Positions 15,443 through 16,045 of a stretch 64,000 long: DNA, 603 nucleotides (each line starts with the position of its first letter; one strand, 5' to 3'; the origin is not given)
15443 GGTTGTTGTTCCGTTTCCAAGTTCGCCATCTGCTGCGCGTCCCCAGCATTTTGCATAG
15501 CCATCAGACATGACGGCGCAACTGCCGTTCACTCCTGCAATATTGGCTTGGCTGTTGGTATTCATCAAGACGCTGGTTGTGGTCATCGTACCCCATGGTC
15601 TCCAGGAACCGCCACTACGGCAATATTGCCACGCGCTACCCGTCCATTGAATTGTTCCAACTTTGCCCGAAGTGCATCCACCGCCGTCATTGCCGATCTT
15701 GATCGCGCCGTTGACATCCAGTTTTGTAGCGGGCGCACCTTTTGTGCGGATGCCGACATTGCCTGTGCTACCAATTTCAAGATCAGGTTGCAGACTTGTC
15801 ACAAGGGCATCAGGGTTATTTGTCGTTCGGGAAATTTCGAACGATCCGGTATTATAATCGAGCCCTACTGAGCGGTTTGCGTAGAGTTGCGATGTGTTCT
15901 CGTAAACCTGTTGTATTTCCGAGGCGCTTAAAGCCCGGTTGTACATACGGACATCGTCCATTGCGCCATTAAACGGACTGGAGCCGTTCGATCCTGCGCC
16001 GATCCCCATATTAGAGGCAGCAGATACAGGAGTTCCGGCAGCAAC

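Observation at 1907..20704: Translationally coupled operon of three ~2000-aa proteins that permute one module set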

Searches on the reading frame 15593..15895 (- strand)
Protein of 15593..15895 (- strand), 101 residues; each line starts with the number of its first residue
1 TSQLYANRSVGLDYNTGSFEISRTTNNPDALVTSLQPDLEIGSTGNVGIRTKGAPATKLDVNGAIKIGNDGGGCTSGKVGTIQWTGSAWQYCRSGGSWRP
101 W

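Call 84: search_solved_structures(query=A5, max_evalue=10, show_alignments=2)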
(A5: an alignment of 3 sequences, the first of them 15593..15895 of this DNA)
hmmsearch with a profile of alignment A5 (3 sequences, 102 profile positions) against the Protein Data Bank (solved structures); distinct sequences matched with E-value up to 10: 7.
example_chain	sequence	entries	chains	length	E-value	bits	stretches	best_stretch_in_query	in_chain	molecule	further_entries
8ond_A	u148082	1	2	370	0.00031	24.3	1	18-85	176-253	bd2133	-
8on4_A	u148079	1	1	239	0.01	19.5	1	32-83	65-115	Cell wall surface anchor family protein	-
8oml_A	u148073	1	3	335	0.012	19.3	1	31-83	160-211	Cell wall surface anchor family protein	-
8ol4_A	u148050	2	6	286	0.26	15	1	35-69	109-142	Cell wall surface anchor family protein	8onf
9yee_Ca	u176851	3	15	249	0.3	14.8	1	37-69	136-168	Flagellar basal-body rod protein FlgF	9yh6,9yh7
5ggz_B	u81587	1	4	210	1.3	12.7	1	24-62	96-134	Heat shock protein HSP 90-alpha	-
6oss_A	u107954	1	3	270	2.2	12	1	37-82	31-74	Acyl-[acyl-carrier-protein]--UDP-N-acetylglucosamine O-acyltransferase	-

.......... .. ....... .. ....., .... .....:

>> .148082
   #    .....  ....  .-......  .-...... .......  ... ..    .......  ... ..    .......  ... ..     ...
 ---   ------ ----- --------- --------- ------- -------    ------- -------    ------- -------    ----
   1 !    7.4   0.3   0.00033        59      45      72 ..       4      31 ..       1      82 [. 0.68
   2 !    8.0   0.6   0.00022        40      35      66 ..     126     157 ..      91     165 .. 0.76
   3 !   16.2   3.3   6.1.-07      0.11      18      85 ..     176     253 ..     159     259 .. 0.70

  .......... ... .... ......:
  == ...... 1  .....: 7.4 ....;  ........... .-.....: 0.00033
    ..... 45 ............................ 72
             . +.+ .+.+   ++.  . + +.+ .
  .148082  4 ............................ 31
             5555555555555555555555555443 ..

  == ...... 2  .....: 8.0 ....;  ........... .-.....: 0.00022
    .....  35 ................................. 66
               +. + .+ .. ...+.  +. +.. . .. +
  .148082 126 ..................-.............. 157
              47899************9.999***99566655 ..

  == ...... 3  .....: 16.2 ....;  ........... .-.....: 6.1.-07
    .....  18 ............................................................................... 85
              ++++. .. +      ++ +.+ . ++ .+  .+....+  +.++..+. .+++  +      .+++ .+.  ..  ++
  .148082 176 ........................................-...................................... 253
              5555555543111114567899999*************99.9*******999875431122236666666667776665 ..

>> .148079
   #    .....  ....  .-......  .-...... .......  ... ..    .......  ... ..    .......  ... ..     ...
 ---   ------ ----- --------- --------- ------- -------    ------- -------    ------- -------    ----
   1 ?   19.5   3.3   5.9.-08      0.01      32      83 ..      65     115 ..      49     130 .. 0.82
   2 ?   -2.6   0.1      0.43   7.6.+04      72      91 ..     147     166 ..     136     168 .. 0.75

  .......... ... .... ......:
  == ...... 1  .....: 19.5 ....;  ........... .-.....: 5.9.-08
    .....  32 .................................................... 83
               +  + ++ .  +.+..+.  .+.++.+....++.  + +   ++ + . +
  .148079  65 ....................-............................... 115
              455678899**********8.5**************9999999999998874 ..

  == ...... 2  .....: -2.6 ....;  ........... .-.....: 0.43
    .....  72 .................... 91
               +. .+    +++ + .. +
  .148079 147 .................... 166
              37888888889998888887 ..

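Call 85: search_protein_families(library=phrogs, proteins=[window:15593-15895:-], max_evalue=0.1)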
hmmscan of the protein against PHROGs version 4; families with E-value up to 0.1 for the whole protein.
window:15593-15895:- (101 aa): 1 family
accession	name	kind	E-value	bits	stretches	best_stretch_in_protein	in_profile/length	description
phrog_9942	-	tail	0.00016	20.8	1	9-69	1079-1134/1178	tail fiber protein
